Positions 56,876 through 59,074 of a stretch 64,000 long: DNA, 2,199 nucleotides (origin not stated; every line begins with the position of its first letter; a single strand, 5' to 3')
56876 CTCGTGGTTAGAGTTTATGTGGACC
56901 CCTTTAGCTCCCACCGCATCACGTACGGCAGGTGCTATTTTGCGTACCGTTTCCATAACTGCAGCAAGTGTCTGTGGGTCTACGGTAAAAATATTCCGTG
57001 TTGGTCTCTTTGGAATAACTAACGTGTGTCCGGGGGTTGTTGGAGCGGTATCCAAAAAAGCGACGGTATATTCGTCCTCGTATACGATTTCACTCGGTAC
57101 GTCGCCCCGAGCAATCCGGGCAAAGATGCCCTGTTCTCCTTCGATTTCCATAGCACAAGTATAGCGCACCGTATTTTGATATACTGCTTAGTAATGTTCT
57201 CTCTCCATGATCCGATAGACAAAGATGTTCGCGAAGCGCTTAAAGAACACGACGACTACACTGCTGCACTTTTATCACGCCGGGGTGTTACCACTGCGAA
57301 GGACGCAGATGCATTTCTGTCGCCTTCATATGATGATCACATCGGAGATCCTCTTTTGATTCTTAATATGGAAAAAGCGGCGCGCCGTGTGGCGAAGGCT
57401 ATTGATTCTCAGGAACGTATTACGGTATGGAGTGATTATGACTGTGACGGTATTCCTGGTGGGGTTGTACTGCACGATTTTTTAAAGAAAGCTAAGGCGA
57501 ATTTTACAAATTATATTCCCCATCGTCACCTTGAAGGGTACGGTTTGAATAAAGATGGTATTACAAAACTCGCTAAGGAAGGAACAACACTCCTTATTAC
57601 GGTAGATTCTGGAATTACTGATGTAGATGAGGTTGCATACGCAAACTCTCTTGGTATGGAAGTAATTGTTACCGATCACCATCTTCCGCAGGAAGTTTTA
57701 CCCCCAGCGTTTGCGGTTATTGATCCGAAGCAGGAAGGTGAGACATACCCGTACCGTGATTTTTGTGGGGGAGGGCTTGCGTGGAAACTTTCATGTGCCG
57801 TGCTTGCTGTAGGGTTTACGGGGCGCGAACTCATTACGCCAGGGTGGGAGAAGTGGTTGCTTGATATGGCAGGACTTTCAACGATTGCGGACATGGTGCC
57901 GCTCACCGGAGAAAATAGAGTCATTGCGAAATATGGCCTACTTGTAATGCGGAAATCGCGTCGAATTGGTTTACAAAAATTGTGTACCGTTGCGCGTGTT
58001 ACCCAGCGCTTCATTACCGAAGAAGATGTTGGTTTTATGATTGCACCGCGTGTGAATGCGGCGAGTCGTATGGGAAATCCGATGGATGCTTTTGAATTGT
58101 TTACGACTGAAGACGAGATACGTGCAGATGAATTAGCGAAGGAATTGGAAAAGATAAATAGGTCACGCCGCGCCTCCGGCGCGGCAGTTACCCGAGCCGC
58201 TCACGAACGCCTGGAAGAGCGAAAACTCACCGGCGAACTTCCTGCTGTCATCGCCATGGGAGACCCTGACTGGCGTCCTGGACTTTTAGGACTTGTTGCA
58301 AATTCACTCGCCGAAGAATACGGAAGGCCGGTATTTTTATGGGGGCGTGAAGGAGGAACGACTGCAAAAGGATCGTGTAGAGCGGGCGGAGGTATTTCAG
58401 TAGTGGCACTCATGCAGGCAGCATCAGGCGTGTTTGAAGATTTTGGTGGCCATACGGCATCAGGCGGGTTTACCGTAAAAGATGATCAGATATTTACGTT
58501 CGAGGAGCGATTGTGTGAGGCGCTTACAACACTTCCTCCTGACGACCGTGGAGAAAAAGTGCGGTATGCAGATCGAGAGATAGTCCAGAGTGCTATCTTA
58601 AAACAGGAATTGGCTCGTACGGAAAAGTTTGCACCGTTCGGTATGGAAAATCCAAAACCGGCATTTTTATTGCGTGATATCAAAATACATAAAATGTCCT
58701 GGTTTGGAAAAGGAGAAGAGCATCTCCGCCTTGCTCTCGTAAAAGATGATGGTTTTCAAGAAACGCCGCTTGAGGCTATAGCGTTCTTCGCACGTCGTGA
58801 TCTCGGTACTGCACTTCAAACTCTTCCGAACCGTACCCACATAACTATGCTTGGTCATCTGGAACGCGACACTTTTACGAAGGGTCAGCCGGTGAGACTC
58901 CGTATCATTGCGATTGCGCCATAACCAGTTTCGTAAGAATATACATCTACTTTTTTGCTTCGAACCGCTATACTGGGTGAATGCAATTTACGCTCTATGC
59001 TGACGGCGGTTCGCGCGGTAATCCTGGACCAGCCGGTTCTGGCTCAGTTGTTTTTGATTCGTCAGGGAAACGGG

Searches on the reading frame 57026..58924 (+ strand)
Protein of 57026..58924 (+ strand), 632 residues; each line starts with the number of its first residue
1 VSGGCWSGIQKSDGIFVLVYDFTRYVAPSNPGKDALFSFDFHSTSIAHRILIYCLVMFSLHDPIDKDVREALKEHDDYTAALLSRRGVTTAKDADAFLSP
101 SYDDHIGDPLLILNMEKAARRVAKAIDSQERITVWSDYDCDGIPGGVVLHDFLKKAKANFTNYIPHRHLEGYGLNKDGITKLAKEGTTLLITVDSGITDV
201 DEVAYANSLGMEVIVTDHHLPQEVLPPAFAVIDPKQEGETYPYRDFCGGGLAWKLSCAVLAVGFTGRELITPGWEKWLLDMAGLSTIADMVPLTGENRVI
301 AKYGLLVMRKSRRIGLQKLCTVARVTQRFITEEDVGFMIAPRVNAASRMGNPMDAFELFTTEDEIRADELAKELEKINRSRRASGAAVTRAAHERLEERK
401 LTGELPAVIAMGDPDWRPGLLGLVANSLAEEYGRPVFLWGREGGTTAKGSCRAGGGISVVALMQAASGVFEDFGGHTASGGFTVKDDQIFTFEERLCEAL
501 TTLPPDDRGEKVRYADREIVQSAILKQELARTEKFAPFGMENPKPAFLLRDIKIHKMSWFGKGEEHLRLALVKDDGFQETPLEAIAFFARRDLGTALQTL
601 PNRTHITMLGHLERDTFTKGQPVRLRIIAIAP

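Call 3: search_protein_families(library=pfam, proteins=[window:57026-58924:+], max_evalue=0.01)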
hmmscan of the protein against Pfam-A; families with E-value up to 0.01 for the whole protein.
window:57026-58924:+ (632 aa): 3 families
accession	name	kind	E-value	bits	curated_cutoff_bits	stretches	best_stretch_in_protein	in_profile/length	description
PF01368.27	DHH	-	6.2e-20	72.2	28.1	1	131-256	1-102/125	DHH family, N-terminal domain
PF17768.7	RecJ_OB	-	1.3e-14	54.6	27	1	516-627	2-105/107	RecJ OB domain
PF02272.25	DHHA1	-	9.1e-11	42.6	25.9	1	409-498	6-98/102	DHHA1 domain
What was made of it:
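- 57026..58924 (+): recJ (single-stranded-DNA exonuclease). This is context: the first gene of the conserved block. The true start is probably downstream of the listed GTG, because relatives are called at about 576 aa. DHH, DHHA1 and RecJ_OB domains (call 3).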

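Call 4: search_protein_families(library=ncbifam, proteins=[window:57026-58924:+], max_evalue=0.01)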
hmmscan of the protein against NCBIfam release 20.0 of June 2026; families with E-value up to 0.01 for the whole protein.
window:57026-58924:+ (632 aa): 5 families
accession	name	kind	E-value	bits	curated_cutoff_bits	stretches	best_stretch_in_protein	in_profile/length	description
TIGR00644.1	recJ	equivalog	1.1e-138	462.9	396.9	1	77-627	3-543/546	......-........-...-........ exonuclease RecJ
NF008290.0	PRK11070.1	equivalog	6.7e-66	223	900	1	114-572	56-522/577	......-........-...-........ exonuclease RecJ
NF053576.1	RecJ_archaeal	equivalog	3.8e-14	52.4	360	1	120-260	2-132/452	RecJ family nuclease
NF040701.1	RecJ_Meth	equivalog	3e-07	29.6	550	1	129-257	7-128/449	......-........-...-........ exonuclease RecJ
NF053575.1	GAN_nuclease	exception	0.00031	19.5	850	1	121-255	16-144/467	GINS-associated RecJ family nuclease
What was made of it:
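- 57026..58924 (+): TIGR00644 recJ 463 bits, above its cut-off (call 4).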
